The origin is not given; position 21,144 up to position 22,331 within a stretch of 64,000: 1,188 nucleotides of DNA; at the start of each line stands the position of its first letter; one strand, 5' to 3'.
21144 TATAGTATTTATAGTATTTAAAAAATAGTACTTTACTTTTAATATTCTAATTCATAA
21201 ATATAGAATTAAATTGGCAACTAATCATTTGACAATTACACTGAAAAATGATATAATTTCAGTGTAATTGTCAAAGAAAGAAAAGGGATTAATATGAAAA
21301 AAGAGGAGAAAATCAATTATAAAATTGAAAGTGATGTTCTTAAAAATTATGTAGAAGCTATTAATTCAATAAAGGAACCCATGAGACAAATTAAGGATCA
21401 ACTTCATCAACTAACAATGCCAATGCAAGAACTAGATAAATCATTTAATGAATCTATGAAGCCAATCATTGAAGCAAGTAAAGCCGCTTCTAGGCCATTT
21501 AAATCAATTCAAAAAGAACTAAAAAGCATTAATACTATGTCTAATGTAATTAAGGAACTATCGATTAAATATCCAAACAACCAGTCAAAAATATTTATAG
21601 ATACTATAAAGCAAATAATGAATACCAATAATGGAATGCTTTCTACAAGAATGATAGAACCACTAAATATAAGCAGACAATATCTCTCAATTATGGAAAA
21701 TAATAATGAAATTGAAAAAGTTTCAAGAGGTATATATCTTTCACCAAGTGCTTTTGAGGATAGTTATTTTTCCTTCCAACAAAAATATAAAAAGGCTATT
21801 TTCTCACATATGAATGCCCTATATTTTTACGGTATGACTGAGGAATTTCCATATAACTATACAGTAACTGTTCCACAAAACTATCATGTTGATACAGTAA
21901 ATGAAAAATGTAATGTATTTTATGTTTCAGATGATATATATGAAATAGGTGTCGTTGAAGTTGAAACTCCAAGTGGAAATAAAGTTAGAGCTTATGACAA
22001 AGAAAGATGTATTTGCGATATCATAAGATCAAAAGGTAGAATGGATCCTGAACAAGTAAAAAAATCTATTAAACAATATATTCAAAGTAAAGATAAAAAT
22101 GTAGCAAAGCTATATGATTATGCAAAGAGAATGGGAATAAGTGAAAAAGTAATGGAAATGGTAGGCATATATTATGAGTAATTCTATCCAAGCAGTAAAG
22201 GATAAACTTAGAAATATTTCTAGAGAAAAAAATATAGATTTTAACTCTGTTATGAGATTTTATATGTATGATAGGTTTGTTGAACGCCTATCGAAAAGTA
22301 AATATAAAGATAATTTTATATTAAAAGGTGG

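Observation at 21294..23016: Two paralogous AbiEi/AbiEii type IV toxin-antitoxin operons; copy 1 is embedded in the polysaccharide locus and has an N-terminally extended AbiEi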

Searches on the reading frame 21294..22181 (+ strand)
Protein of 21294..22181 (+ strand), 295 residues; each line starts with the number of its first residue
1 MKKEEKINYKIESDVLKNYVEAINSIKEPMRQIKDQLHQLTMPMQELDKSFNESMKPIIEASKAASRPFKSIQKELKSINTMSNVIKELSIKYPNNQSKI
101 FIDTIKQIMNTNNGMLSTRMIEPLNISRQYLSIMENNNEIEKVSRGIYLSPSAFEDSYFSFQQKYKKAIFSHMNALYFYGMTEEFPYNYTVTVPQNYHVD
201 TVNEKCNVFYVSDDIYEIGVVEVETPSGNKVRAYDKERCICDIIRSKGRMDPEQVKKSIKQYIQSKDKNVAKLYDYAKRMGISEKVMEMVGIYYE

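Call 3: search_protein_families(library=pfam, proteins=[window:21294-22181:+], max_evalue=0.01)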
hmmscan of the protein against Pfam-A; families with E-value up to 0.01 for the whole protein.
window:21294-22181:+ (295 aa): 1 family
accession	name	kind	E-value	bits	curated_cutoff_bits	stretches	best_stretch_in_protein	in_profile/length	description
PF13338.12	AbiEi_4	-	4.2e-05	24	25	1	113-151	11-49/49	Transcriptional regulator, AbiEi antitoxin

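Call 8: search_protein_families(library=ncbifam, proteins=[window:21294-22181:+], max_evalue=0.01)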
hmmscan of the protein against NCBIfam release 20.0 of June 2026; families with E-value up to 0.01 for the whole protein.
window:21294-22181:+ (295 aa): 2 families
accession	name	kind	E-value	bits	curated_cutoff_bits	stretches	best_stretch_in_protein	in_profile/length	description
TIGR04211.1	SH3_and_anchor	equivalog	0.0049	16.5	65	1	15-92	53-133/198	TIGR04211 family SH3 domain-containing protein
TIGR00984.1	3a0801s03tim44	subfamily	0.0076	15.3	552.35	0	4-103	153-251/376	mitochondrial import inner membrane, translocase subunit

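Call 9: search_protein_families(library=padloc, proteins=[window:21294-22181:+], max_evalue=0.01)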
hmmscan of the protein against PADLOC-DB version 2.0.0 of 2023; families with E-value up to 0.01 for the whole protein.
window:21294-22181:+ (295 aa): 19 families
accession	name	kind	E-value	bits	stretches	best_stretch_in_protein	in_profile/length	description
PDLC02225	AbiEi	-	7.6e-64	213.1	1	103-294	8-195/198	AbiEi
PDLC02265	AbiEi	-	1.6e-29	101.1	1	105-287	7-191/198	AbiEi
PDLC02248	AbiEi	-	6.8e-29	99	1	102-293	4-197/198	AbiEi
PDLC02263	AbiEi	-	1.2e-24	85.6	1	69-284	19-235/244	AbiEi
PDLC02283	AbiEi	-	2.7e-23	80.8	1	109-287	13-193/201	AbiEi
PDLC02275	AbiEi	-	3.1e-23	80.7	1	105-282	2-174/184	AbiEi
PDLC02245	AbiEi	-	5.4e-23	79.7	1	107-287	4-187/194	AbiEi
PDLC02262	AbiEi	-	1.8e-22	78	1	102-292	15-204/206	AbiEi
PDLC02253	AbiEi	-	1.6e-20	71.3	1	107-207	9-109/112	AbiEi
PDLC02239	AbiEi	-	8e-20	69.4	1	123-288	19-188/195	AbiEi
PDLC02238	AbiEi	-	1.3e-19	68.7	1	137-290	24-175/180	AbiEi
PDLC02249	AbiEi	-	2.6e-13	48.2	1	103-282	6-178/184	AbiEi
PDLC02254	AbiEi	-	6.2e-11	40.3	1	113-282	15-186/197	AbiEi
PDLC02260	AbiEi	-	2.5e-10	38.3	1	102-199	4-105/131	AbiEi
PDLC02267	AbiEi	-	2.3e-09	35.1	1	125-282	35-187/252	AbiEi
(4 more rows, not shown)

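Call 10: find_homologous_proteins(query=window:21294-22181:+)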
Query window:21294-22181:+ (295 aa): 1013 proteins with E <= 0.001 among 1495 candidates; the best 120 are listed.
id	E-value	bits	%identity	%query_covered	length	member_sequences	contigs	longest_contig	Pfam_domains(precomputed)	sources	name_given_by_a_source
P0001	9.0e-184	627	98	100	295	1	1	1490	-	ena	-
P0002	3.5e-183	625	98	100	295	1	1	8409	-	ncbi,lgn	-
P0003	1.6e-182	623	98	100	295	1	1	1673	-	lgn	-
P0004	2.9e-182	622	98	100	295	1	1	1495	-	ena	-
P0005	4.2e-182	621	98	100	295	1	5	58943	-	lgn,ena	-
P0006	5.8e-182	621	97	100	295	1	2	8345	-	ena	-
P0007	9.5e-182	620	97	100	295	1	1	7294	-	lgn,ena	-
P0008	1.3e-181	620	97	100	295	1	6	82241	-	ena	-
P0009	7.1e-181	617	96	100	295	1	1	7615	-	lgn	-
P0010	1.7e-180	616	96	100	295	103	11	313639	-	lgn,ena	-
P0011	3.4e-180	615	97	100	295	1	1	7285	-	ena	-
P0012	9.8e-180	614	96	100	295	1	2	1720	-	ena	-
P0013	1.1e-179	613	96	100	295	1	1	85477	-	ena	-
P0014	7.2e-178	607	96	100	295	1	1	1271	-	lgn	-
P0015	1.1e-177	607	95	100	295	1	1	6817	-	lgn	-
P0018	1.7e-176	603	95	100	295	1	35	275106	-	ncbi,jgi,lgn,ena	-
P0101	1.3e-153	528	81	100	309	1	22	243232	-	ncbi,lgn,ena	-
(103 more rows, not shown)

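Call 15: find_related_loci(query=A1, collection=genome_contigs, flank=8000)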
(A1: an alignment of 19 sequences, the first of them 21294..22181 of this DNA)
Query A1 (295 aa) in genome_contigs; peptide patterns used: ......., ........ (x = any residue, [..] = any of these).
598 stretches matched a pattern (row limit reached: there are more); 235 encode a relative of the query (tblastn E <= 1e-3); the best 80 are kept; 80 distinct loci.
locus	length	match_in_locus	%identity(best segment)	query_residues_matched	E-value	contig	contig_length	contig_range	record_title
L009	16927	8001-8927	84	1-295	6e-173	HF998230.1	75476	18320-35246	Coprobacillus sp. CAG:605 genomic scaffold, scf105, whole genome shotgun sequence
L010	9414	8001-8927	83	1-295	8e-171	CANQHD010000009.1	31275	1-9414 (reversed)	MAG: uncultured Bacilli bacterium isolate Lapin-028__bin71 genome assembly, contig: Lapin-028__NODE_1503_length_31275_co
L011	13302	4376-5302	83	1-295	2e-170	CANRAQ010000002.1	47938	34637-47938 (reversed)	MAG: uncultured Bacilli bacterium isolate Lapin-016__bin43 genome assembly, contig: Lapin-016__NODE_621_length_47938_cov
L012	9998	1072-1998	82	1-295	7e-168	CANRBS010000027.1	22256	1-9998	MAG: uncultured Bacilli bacterium isolate Lapin-028__bin55 genome assembly, contig: Lapin-028__NODE_2542_length_22256_co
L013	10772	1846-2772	82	1-295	4e-167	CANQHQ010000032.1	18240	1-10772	MAG: uncultured Bacilli bacterium isolate Lapin-030__bin17 genome assembly, contig: Lapin-030__NODE_4255_length_18240_co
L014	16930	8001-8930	81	1-295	6e-165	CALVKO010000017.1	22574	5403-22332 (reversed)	MAG: uncultured Bacilli bacterium isolate BRZ_EG__bin97 genome assembly, contig: BRZ_EG__NODE_3076_length_22574_cov_18.1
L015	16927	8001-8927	79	1-295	1e-164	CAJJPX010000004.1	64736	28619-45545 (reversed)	MAG TPA_asm: uncultured Clostridium sp. isolate ERR321635-bin.24 genome assembly, contig: NODE_248_length_64736_cov_75.4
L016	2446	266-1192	80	1-295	2e-175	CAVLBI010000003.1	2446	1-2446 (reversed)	bacterium isolate G02633-L1_cleanbin_000017 genome assembly, contig: Spades_G02633-L1_contig_10419, whole genome shotgun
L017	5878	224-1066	84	1-295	7e-166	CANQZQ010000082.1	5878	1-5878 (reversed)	MAG: uncultured Bacilli bacterium isolate Lapin-017__bin6 genome assembly, contig: Lapin-017__NODE_11745_length_5878_cov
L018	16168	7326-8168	83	1-295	6e-163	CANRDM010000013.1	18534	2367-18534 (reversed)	MAG: uncultured Bacilli bacterium isolate Lapin-026__bin104 genome assembly, contig: Lapin-026__NODE_3511_length_18534_c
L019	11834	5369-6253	81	1-295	2e-161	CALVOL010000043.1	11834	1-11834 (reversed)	MAG: uncultured Bacilli bacterium isolate BRZ_IE__bin60 genome assembly, contig: BRZ_IE__NODE_8748_length_11834_cov_23.6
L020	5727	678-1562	79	1-295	1e-159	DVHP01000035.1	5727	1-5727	MAG TPA_asm: Candidatus Ventrenecus avicola isolate ChiW22-487 ChiW22__C35180_L5727_SRR5556882, whole genome shotgun seq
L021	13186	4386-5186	82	1-295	9e-158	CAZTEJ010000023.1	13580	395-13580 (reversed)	MAG TPA_asm: uncultured Clostridium sp. isolate SRP225648_co1_382 genome assembly, contig: NODE_11453_length_13580_cov_3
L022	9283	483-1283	81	1-295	7e-155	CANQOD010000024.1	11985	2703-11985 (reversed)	MAG: uncultured Bacilli bacterium isolate Lapin-032__bin97 genome assembly, contig: Lapin-032__NODE_7468_length_11985_co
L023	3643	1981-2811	79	1-295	1e-159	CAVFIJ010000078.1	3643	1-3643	Bacteroidaceae bacterium isolate SRR8978484_cleanbin_000007 genome assembly, contig: Spades_SRR8978484_contig_1771, whol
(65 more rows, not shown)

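Call 28: find_encoding_contigs(protein=P0101, flank=6000, max_places=6)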
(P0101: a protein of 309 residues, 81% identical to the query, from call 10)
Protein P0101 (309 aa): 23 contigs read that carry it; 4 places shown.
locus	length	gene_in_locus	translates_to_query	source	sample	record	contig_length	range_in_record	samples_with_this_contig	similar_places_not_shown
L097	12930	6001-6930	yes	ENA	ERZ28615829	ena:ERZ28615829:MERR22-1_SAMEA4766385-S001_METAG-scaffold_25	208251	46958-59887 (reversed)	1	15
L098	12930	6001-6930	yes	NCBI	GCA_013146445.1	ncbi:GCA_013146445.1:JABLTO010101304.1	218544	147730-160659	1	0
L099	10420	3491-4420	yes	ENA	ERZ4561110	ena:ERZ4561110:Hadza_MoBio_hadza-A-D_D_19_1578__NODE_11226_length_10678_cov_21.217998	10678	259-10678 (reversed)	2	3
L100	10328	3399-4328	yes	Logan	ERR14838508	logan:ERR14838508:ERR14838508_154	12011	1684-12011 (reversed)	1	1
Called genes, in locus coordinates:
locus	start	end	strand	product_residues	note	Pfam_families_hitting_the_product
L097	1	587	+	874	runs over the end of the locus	PF12704:MacB_PCD (weak), PF02687:FtsX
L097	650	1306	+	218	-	PF00072:Response_reg, PF00486:Trans_reg_C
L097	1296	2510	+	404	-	PF00512:HisKA, PF02518:HATPase_c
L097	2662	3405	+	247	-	PF00106:adh_short, PF01370:Epimerase (faint), PF08659:KR, PF23441:SDR, PF13561:adh_short_C2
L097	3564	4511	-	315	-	-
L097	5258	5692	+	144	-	-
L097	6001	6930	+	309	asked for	-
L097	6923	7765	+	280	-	PF08843:AbiEii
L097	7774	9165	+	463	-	PF08357:SEFIR, PF13676:TIR_2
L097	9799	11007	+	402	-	PF01266:DAO (faint), PF03486:HI0933_like, PF07992:Pyr_redox_2 (weak), PF22780:HI0933_like_1st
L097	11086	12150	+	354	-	PF11258:DUF3048, PF17479:DUF3048_C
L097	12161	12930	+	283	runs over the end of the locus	PF04018:VCA0040-like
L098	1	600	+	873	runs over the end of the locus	PF12704:MacB_PCD (faint), PF02687:FtsX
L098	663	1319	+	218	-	PF00072:Response_reg, PF00486:Trans_reg_C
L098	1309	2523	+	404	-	PF00512:HisKA, PF02518:HATPase_c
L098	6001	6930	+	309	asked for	-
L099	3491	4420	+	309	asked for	-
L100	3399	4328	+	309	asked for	-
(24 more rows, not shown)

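Call 29: find_encoding_contigs(protein=P0018, flank=6000, max_places=6)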
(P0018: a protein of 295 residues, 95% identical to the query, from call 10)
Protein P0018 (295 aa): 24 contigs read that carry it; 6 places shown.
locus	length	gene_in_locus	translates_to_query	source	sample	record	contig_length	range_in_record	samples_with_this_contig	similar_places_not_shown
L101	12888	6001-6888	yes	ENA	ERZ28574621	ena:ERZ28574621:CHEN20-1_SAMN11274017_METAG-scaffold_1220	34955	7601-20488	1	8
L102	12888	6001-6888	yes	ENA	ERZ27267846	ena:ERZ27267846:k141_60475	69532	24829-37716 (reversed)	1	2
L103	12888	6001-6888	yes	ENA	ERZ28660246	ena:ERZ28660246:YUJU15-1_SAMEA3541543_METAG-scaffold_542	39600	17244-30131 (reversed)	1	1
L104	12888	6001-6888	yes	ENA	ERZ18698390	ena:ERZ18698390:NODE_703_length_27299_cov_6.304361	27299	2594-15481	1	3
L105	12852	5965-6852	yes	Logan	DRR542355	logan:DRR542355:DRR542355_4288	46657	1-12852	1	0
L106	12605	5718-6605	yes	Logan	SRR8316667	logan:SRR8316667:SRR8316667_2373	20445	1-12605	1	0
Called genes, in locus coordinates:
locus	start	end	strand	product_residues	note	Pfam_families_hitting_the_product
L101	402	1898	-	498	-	PF03793:PASTA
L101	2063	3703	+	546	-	-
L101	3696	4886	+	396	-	PF13425:O-antigen_lig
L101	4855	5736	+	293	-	PF00535:Glycos_transf_2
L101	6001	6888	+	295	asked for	-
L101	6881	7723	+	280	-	PF08843:AbiEii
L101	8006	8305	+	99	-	-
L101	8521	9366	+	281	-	PF00535:Glycos_transf_2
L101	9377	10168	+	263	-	PF01061:ABC2_membrane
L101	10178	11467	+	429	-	PF00005:ABC_tran, PF14524:Wzt_C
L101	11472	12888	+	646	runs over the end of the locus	PF00535:Glycos_transf_2, PF13641:Glyco_tranf_2_3 (faint), PF00535:Glycos_transf_2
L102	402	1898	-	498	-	PF03793:PASTA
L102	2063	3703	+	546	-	-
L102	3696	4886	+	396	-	PF13425:O-antigen_lig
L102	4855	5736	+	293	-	PF00535:Glycos_transf_2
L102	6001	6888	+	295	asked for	-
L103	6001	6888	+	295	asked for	-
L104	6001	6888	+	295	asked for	-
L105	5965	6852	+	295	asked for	-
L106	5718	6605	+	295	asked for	-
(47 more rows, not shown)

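Call 33: search_solved_structures(query=window:21294-22181:+, max_evalue=1, show_alignments=2)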
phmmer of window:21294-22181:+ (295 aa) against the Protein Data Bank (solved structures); distinct sequences matched with E-value up to 1: 2.
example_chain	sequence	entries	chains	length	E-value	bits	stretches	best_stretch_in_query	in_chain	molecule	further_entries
9hlo_A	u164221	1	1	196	2.5e-38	135.2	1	107-290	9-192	Abortive infection protein AbiGI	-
6y8q_A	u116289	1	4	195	2.5e-38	135.2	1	108-290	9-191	Abortive phage infection protein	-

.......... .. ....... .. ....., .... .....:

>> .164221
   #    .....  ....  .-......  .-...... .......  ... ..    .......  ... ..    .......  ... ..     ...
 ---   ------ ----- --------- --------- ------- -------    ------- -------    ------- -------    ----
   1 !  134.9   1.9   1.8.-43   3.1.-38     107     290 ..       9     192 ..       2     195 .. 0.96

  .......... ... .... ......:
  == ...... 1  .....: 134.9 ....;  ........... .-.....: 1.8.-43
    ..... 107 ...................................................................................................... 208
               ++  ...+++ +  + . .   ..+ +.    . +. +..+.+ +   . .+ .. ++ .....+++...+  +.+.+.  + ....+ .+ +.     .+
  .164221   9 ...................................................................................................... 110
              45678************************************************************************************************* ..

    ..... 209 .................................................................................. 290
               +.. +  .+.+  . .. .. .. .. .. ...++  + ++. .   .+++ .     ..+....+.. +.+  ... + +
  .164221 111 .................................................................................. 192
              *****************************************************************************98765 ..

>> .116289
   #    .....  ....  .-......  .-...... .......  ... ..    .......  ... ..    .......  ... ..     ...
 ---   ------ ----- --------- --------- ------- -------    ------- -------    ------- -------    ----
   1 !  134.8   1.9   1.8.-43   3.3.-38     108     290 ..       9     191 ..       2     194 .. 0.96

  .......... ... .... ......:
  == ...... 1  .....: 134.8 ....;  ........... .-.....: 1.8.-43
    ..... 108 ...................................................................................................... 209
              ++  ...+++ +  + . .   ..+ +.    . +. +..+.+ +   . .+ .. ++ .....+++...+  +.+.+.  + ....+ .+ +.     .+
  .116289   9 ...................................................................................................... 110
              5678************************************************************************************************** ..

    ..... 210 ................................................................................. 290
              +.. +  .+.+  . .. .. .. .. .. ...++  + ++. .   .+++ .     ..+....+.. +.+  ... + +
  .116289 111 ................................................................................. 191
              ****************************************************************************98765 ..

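Call 43: predict_structure(alignment_id=A1)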
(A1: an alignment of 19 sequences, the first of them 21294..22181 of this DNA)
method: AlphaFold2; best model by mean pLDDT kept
length: 295 residues; sequences in the alignment: 19
mean_pLDDT: 59.9   pTM: 0.42
mean pLDDT of the five models: 59.9, 51.4, 44.6, 43.3, 41.6
residues with pLDDT >= 90: 0; 70-90: 92; 50-70: 108; < 50: 95
segments of 3 or more residues with pLDDT < 50: 1-4, 6-11, 57-77, 143-161, 163-166, 187-206, 211-217, 293-295
pLDDT, mean of each block of 10 residues (from residue 1): 44 63 66 57 50 50 34 43 65 73 70 53 73 68 38 36 50 71 56 42 47 53 60 79 72 77 86 85 80 48
secondary structure, 60 per line:
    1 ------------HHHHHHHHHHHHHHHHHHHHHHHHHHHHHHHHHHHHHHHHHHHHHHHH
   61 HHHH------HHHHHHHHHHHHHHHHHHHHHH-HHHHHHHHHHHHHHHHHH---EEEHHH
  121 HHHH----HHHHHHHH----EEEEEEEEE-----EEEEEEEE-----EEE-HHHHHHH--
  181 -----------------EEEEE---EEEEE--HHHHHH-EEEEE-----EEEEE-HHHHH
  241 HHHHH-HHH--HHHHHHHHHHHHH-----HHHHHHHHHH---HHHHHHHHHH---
elements in order: H13-64 H71-92 H94-111 E115-117 H118-124 H129-136 E141-149 E155-162 E168-170 H172-178 E198-202 E206-210 H213-218 E220-224 E230-234 H236-245 H252-264 H270-279 H283-292
